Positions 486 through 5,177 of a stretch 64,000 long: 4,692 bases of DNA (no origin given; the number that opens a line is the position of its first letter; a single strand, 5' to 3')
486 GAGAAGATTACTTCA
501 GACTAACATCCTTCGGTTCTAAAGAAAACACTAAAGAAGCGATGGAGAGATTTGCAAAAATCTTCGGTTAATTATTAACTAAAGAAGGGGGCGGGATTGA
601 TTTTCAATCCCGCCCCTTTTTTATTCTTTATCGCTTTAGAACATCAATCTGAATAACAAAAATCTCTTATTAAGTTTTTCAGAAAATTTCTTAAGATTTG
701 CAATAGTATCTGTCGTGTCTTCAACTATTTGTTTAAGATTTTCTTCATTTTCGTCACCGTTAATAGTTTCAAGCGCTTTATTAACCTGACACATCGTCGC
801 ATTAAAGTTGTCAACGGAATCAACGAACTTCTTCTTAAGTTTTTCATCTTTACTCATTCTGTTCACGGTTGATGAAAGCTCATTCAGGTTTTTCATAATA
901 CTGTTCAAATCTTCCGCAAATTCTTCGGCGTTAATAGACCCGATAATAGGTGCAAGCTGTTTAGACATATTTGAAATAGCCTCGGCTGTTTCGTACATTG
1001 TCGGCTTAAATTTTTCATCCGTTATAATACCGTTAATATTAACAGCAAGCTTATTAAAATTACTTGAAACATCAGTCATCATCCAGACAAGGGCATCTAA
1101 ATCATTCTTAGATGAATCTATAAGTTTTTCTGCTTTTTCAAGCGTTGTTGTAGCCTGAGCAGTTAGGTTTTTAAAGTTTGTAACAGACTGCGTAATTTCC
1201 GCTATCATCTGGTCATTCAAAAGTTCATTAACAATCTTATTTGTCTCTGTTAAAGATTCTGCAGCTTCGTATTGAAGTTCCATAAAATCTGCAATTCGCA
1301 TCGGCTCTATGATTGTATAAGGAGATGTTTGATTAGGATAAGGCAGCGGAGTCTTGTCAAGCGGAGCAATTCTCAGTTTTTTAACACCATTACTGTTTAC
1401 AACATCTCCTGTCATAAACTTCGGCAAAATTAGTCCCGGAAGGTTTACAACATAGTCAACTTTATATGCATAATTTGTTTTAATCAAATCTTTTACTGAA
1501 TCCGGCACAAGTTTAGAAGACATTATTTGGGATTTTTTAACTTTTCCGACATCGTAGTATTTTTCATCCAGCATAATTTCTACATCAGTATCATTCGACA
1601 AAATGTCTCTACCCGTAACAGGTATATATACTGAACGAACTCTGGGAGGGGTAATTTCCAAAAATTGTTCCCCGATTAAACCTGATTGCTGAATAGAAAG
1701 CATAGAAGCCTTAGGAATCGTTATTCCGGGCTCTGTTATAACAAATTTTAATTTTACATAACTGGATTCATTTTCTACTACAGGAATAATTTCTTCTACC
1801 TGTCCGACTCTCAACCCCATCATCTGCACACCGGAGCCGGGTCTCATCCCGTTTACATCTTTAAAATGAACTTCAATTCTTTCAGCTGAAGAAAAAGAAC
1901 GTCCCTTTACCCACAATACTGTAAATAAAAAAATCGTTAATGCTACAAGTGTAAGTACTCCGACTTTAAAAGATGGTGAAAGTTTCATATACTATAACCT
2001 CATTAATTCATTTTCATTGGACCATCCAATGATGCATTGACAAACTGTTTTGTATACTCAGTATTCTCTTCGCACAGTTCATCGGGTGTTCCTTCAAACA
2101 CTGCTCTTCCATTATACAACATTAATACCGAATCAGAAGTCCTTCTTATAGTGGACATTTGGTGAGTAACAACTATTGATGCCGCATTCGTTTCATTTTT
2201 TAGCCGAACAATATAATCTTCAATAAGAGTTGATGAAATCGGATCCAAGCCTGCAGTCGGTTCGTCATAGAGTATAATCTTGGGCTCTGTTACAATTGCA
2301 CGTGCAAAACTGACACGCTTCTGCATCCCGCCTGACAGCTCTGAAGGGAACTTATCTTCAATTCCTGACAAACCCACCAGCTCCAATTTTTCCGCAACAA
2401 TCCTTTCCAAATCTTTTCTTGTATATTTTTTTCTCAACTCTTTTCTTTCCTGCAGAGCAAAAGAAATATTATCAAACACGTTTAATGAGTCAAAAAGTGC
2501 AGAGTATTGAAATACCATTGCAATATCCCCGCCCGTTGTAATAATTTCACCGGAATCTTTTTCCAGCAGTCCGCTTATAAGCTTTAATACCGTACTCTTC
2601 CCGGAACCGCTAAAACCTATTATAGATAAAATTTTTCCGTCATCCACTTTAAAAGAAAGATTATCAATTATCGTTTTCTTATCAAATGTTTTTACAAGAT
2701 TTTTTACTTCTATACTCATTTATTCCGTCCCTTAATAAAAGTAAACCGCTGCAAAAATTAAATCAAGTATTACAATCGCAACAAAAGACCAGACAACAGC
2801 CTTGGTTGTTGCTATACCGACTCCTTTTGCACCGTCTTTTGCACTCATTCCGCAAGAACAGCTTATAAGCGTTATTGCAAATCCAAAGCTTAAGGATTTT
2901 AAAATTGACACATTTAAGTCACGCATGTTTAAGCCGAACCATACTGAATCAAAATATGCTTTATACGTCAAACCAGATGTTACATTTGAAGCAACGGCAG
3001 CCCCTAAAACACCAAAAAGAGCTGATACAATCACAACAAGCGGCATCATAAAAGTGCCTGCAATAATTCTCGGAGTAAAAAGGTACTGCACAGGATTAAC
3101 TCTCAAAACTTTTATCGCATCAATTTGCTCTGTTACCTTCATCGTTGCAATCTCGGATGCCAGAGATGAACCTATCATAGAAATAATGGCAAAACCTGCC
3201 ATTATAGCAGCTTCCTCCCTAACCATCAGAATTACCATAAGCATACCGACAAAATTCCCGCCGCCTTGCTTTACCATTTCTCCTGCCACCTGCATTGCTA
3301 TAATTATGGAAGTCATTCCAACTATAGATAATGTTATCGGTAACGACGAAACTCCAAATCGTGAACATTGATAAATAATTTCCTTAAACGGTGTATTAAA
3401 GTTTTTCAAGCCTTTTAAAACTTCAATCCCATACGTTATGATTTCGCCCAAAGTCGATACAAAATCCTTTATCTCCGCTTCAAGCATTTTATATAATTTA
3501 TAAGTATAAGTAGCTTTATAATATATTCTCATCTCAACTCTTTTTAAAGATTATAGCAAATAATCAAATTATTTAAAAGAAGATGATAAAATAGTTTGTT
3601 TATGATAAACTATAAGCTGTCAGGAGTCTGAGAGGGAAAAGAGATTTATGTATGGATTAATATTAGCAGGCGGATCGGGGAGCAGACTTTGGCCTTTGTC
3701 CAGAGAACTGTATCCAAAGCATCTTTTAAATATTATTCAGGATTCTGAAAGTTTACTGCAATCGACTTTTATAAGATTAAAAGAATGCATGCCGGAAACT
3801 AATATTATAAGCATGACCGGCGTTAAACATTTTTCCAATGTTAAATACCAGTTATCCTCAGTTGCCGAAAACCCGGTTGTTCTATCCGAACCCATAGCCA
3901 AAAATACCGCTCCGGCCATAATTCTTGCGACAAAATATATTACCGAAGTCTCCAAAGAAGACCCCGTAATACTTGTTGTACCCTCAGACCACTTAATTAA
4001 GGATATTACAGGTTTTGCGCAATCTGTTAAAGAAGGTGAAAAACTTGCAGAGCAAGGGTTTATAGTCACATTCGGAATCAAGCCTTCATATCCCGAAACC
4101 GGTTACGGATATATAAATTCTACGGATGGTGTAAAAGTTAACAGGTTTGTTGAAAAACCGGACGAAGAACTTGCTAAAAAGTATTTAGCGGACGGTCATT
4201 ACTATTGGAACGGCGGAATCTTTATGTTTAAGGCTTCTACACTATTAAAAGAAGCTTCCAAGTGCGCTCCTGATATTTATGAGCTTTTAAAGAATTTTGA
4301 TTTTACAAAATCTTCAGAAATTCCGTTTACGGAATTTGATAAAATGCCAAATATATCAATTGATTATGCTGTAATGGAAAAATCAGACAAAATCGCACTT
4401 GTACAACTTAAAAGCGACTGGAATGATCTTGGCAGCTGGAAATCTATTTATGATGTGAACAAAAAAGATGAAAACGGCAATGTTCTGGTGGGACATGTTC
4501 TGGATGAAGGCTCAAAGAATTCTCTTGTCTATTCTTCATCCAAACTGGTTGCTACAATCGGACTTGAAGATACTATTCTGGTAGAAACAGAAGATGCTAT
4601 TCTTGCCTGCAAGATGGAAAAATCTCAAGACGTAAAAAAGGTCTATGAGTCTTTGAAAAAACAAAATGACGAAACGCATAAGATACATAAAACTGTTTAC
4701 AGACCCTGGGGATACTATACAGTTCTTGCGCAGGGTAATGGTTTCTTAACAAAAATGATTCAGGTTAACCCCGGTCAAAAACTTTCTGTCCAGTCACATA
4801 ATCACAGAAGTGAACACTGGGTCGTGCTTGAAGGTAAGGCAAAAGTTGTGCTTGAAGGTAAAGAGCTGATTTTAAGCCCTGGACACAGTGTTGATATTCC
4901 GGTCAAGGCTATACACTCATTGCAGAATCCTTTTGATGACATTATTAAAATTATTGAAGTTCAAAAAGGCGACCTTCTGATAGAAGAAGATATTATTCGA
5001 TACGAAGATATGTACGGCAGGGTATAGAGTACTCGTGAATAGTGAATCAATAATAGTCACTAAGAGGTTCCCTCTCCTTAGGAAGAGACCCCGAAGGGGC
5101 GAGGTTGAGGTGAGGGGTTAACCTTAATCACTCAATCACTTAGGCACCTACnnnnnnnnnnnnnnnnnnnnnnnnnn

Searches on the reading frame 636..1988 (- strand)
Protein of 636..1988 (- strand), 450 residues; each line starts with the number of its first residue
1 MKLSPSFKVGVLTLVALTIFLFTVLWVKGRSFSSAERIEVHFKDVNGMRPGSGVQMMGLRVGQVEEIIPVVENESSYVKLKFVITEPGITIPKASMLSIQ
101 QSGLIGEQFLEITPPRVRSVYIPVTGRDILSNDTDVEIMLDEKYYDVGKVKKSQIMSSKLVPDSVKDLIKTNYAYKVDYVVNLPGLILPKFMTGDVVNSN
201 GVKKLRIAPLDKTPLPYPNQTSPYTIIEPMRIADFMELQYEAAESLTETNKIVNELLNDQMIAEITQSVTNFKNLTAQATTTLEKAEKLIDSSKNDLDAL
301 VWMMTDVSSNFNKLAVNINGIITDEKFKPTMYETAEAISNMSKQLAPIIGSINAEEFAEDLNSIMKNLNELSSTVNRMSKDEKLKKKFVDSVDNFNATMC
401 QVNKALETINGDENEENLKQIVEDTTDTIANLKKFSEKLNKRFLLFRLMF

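Call 68: search_protein_families(library=pfam, proteins=[window:636-1988:-], max_evalue=0.0001)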
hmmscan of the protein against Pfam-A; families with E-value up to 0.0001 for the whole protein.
window:636-1988:- (450 aa): 1 family
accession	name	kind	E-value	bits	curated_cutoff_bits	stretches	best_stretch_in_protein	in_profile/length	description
PF02470.25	MlaD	-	1.4e-14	54.5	25.1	1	36-115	3-81/81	MlaD protein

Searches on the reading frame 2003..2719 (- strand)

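Call 68: search_protein_families(library=pfam, proteins=[window:2003-2719:-], max_evalue=0.0001)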
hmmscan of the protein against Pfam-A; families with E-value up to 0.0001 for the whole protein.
window:2003-2719:- (238 aa): 2 families
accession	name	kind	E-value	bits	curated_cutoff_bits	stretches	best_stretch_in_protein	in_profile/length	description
PF00005.33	ABC_tran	-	6.6e-30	104.9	25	1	19-156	2-137/137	ABC transporter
PF13304.12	AAA_21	-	5.6e-05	23.8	27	0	79-189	169-301/304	AAA domain, putative AbiEii toxin, Type IV TA system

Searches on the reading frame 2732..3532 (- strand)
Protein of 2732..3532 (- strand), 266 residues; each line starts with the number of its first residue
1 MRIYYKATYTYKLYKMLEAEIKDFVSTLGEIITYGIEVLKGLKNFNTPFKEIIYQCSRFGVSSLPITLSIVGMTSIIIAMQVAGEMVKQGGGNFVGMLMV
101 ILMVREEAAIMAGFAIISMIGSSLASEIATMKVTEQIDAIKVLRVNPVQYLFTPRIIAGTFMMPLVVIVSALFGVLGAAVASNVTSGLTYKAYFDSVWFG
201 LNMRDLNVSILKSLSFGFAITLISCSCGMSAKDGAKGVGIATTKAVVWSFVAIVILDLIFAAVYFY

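Call 68: search_protein_families(library=pfam, proteins=[window:2732-3532:-], max_evalue=0.0001)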
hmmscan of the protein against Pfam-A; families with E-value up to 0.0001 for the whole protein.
window:2732-3532:- (266 aa): 1 family
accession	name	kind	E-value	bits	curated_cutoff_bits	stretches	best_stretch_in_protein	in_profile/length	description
PF02405.21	MlaE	-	1.6e-59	201.5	22.5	1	53-262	2-211/212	Permease MlaE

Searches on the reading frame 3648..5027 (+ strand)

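Call 68: search_protein_families(library=pfam, proteins=[window:3648-5027:+], max_evalue=0.0001)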
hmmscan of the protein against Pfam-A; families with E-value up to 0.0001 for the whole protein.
window:3648-5027:+ (459 aa): 4 families
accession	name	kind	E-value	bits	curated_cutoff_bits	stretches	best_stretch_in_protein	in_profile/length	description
PF00483.29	NTP_transferase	-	2.9e-48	165.1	21.2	1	3-276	2-244/245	Nucleotidyl transferase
PF01050.24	MannoseP_isomer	-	3.2e-37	127.7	23.6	1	339-454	1-116/116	Mannose-6-phosphate isomerase C-terminal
PF22640.1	ManC_GMP_beta-helix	-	7.2e-15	55.1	27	1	289-336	8-55/55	MannoseP isomerase/GMP-like beta-helix domain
PF07883.17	Cupin_2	-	1.9e-09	37.6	27.2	1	371-438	3-69/70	Cupin domain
